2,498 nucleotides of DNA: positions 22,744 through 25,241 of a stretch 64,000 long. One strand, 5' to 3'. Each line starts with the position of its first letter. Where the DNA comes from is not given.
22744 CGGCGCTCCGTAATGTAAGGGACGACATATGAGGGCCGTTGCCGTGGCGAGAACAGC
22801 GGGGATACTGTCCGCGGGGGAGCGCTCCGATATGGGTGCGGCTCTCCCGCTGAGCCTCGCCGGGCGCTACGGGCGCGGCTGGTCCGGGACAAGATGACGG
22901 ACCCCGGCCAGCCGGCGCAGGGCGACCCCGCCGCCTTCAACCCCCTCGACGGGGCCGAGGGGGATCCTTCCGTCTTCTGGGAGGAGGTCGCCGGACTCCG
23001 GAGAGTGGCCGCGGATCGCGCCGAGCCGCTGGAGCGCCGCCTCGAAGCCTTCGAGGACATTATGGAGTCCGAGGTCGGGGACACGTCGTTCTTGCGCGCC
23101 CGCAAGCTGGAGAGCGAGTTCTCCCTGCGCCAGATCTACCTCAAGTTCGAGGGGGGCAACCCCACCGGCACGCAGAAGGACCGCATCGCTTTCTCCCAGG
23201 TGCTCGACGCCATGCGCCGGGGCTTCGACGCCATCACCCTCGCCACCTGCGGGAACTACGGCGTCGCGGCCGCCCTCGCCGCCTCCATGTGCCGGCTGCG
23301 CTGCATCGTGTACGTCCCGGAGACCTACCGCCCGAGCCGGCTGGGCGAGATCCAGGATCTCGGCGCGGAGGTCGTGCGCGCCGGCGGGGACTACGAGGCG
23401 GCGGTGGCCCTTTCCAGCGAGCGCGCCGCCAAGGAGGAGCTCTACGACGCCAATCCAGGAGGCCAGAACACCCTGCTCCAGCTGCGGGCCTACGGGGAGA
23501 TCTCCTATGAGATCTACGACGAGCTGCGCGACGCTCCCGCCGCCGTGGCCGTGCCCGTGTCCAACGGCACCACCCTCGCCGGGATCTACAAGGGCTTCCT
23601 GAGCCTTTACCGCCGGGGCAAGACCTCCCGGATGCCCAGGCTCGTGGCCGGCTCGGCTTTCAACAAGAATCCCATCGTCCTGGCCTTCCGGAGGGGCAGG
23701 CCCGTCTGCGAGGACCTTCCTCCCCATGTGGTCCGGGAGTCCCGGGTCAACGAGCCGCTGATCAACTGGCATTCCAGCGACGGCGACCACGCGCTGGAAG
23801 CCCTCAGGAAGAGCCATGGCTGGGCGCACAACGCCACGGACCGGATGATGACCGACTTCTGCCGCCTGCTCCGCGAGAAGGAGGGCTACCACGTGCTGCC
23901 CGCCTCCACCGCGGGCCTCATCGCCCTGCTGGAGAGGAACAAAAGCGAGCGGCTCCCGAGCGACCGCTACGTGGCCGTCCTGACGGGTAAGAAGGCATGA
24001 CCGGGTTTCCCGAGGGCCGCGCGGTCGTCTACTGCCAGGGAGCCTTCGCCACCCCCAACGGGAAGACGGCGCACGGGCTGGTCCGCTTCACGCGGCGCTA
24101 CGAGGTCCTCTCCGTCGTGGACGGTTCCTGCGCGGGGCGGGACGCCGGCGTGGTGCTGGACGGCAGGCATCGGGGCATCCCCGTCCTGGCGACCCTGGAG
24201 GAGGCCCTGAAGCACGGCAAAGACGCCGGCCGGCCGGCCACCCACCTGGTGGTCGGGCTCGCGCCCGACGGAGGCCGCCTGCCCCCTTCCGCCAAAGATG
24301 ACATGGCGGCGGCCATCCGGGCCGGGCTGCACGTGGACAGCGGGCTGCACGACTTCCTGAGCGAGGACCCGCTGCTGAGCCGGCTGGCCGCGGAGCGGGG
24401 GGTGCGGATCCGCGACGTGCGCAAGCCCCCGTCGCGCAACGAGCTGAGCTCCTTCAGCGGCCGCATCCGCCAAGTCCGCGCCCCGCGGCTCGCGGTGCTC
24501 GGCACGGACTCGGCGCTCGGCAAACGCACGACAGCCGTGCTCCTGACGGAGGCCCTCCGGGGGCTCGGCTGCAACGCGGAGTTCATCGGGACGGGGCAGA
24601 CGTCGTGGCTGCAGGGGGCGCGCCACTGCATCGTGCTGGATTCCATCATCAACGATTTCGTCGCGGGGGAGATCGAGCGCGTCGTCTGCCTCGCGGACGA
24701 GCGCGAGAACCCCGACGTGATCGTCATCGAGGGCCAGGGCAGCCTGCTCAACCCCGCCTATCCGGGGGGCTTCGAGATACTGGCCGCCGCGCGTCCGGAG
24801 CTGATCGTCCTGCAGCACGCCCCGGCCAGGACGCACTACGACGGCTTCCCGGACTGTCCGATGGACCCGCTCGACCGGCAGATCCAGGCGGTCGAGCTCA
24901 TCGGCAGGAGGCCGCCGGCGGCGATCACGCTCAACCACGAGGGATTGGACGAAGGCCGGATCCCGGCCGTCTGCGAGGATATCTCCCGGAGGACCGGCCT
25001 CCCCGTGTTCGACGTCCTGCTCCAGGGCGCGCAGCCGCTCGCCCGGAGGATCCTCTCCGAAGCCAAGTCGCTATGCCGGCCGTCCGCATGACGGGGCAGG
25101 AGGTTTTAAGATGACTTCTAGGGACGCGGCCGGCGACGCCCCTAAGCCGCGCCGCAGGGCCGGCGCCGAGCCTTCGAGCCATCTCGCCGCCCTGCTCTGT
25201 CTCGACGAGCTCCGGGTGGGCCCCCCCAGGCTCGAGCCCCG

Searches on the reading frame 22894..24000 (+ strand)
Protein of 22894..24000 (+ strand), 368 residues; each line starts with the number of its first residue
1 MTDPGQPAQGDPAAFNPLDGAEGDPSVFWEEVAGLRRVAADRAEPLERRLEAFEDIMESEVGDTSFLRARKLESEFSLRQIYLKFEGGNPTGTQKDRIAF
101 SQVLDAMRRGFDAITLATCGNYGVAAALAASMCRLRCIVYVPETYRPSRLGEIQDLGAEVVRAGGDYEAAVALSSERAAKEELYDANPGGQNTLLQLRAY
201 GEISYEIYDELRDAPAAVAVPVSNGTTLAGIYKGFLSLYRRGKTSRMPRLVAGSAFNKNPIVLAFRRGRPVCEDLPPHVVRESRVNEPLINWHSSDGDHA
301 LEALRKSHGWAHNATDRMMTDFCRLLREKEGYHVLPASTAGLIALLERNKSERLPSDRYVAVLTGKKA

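Call 3: search_protein_families(library=pfam, proteins=[window:22894-24000:+], max_evalue=0.01)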
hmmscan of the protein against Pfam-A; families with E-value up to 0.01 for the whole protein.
window:22894-24000:+ (368 aa): 1 family
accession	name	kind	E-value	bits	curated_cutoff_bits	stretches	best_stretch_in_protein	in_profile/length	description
PF00291.31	PALP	-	8.6e-54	183.3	35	1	60-365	4-295/295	Pyridoxal-phosphate dependent enzyme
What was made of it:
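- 22894..24000 (+): Operon gene 1: fold-type II PLP enzyme, threonine-synthase-like. The PLP lysine lies in GTQKDR. Pfam PALP E 8.6e-54 (call 3).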

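Call 4: search_protein_families(library=ncbifam, proteins=[window:22894-24000:+], max_evalue=0.01)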
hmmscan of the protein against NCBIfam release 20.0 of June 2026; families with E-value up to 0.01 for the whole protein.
window:22894-24000:+ (368 aa): 42 families (the best 25 are shown)
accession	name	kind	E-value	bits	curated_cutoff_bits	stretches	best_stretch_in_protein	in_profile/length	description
NF004996.0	PRK06381.1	equivalog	1.4e-122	408.7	266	1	59-367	11-318/319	threonine synthase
NF004170.0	PRK05638.1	equivalog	1.1e-32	113.2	421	1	57-365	60-353/442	threonine synthase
NF006050.0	PRK08197.1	equivalog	4e-28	98.3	303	1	62-363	79-376/406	threonine synthase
TIGR00260.1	thrC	equivalog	7.6e-25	87.8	167.1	1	50-367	8-335/340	threonine synthase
NF005035.0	PRK06450.1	equivalog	3.2e-22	78.8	301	1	79-265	65-246/338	threonine synthase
NF006094.0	PRK08246.1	subfamily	1e-19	71.1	331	1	47-235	7-189/310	serine/threonine dehydratase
NF006205.0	PRK08329.1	equivalog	6.9e-18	64.7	358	1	79-254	72-244/347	threonine synthase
NF008735.0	PRK11761.1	equivalog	3.7e-15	56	413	1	57-179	6-133/296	cysteine synthase CysM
NF005292.0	PRK06815.1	equivalog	1.1e-13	51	371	1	55-232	13-187/320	threonine/serine dehydratase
NF005680.0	PRK07476.1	equivalog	2e-13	50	413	1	56-231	16-188/326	hydroxyectoine utilization dehydratase EutB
TIGR01138.1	cysM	equivalog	2.7e-13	50.1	394.2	1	58-162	3-110/290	cysteine synthase B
NF007989.0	PRK10717.1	equivalog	3.9e-13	49.2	387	1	57-179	8-136/334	cysteine synthase A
TIGR01136.1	cysKM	subfamily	7.2e-13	48.5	344.15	1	58-177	2-125/299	cysteine synthase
TIGR01137.1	cysta_beta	equivalog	8e-13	47.8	510.25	1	57-168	5-119/457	cystathionine beta-synthase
TIGR01127.1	ilvA_1Cterm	equivalog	2.1e-12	46.8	378.75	1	74-232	10-166/380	threonine ammonia-lyase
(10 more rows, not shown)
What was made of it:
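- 22894..24000 (+): NCBIfam NF004996 scores 408 bits against a cutoff of 266 (call 4).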

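Call 41: search_solved_structures(query=window:22894-24000:+, max_evalue=0.00001)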
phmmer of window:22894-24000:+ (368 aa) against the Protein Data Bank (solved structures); distinct sequences matched with E-value up to 0.00001: 78 (the best 60 are shown).
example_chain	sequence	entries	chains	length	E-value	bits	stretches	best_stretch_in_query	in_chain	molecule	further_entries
6cgq_A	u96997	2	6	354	4.3e-26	95.1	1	61-366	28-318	Threonine synthase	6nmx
1uim_A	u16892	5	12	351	1.4e-23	86.9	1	80-365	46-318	Threonine Synthase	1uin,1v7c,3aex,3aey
2d1f_A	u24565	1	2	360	3.4e-23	85.6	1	62-347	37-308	Threonine synthase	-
2zsj_A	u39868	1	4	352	3.5e-21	79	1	61-347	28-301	Threonine synthase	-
1e5x_A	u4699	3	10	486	5.6e-15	58.6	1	54-365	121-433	THREONINE SYNTHASE | THREONINE SYNTHASE 1, CHLOROPLASTIC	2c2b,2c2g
8stw_A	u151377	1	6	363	7.8e-13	51.5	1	54-164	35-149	Cystathionine beta-synthase, K384N variant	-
1m54_A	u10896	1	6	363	8.2e-13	51.4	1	54-164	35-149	CYSTATHIONINE BETA-SYNTHASE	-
5mms_A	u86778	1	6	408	1e-12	51.1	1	54-164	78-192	Cystathionine beta-synthase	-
1jbq_A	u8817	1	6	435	1.2e-12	50.9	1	54-164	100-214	CYSTATHIONINE BETA-SYNTHASE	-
9sqq_A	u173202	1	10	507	1.7e-12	50.4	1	54-164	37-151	Cystathionine beta-synthase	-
9shm_A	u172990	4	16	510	1.7e-12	50.4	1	54-164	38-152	Cystathionine beta-synthase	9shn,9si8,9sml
4pcu_A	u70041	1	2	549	1.8e-12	50.3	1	54-164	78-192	Cystathionine beta-synthase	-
4l27_B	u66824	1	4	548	1.9e-12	50.2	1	54-164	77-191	Cystathionine beta-synthase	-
4l0d_A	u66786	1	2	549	1.9e-12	50.2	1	54-164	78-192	Cystathionine beta-synthase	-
4l3v_B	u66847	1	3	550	1.9e-12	50.2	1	54-164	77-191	Cystathionine beta-synthase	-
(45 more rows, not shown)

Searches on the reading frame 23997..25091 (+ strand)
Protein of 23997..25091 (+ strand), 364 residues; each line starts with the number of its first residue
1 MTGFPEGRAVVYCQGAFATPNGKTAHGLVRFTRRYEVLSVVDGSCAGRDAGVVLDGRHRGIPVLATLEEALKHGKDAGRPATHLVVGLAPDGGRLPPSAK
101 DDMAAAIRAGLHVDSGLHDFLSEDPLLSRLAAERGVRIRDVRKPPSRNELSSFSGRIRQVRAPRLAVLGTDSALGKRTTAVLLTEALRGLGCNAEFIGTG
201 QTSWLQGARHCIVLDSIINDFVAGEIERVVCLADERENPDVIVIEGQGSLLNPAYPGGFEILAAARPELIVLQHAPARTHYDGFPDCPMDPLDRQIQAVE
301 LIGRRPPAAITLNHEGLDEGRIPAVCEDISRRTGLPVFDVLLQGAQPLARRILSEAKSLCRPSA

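Call 3: search_protein_families(library=pfam, proteins=[window:23997-25091:+], max_evalue=0.01)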
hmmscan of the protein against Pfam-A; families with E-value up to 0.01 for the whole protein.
window:23997-25091:+ (364 aa): 2 families
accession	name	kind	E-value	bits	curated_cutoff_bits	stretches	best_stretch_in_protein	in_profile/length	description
PF07755.17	DUF1611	-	3.6e-63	213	25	1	153-348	3-200/201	Domain of unknown function (DUF1611_C) P-loop domain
PF17396.8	DUF1611_N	-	3.8e-25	88.5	22.6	1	44-144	2-95/95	Domain of unknown function (DUF1611_N) Rossmann-like domain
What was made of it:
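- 23997..25091 (+): Operon gene 2: DUF1611 protein (Rossmann-like N domain plus P-loop domain), a paralogue of the D-Glu N-acetyltransferase DgcN. Pfam DUF1611_N and DUF1611 (call 3).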

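Call 4: search_protein_families(library=ncbifam, proteins=[window:23997-25091:+], max_evalue=0.01)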
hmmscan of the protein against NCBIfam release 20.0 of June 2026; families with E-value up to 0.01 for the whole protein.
window:23997-25091:+ (364 aa): 1 family
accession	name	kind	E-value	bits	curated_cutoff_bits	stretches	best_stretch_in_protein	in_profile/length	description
NF041892.1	DgcN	equivalog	1.1e-47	162.6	480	1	73-350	51-324/326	N-acetyltransferase DgcN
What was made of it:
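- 23997..25091 (+): NCBIfam DgcN scores 162 bits against a cutoff of 480 (call 4).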

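Call 42: search_solved_structures(query=window:23997-25091:+, max_evalue=0.001)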
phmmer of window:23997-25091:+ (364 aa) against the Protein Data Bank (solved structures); distinct sequences matched with E-value up to 0.001: 3.
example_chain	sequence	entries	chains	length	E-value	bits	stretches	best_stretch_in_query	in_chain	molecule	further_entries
2obn_A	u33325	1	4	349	7.2e-42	146.9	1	10-351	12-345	Hypothetical protein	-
2g0t_A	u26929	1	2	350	2.5e-41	145.1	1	9-302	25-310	conserved hypothetical protein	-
7xrj_A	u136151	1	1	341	1e-31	113.5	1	67-349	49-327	Putative NAD-dependent epimerase/dehydratase family protein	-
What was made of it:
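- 23997..25091 (+): PDB 2obn, 2g0t, 7xrj (call 42).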

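Call 75: search_protein_families(library=padloc, proteins=[window:23997-25091:+], max_evalue=0.01)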
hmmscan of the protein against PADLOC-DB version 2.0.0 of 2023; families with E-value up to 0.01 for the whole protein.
window:23997-25091:+ (364 aa): 0 families
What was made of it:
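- On QueC family (PF06508): PADLOC gives no hit (call 75).
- Tried and rejected: Defence-system membership: no PADLOC hit (call 75).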
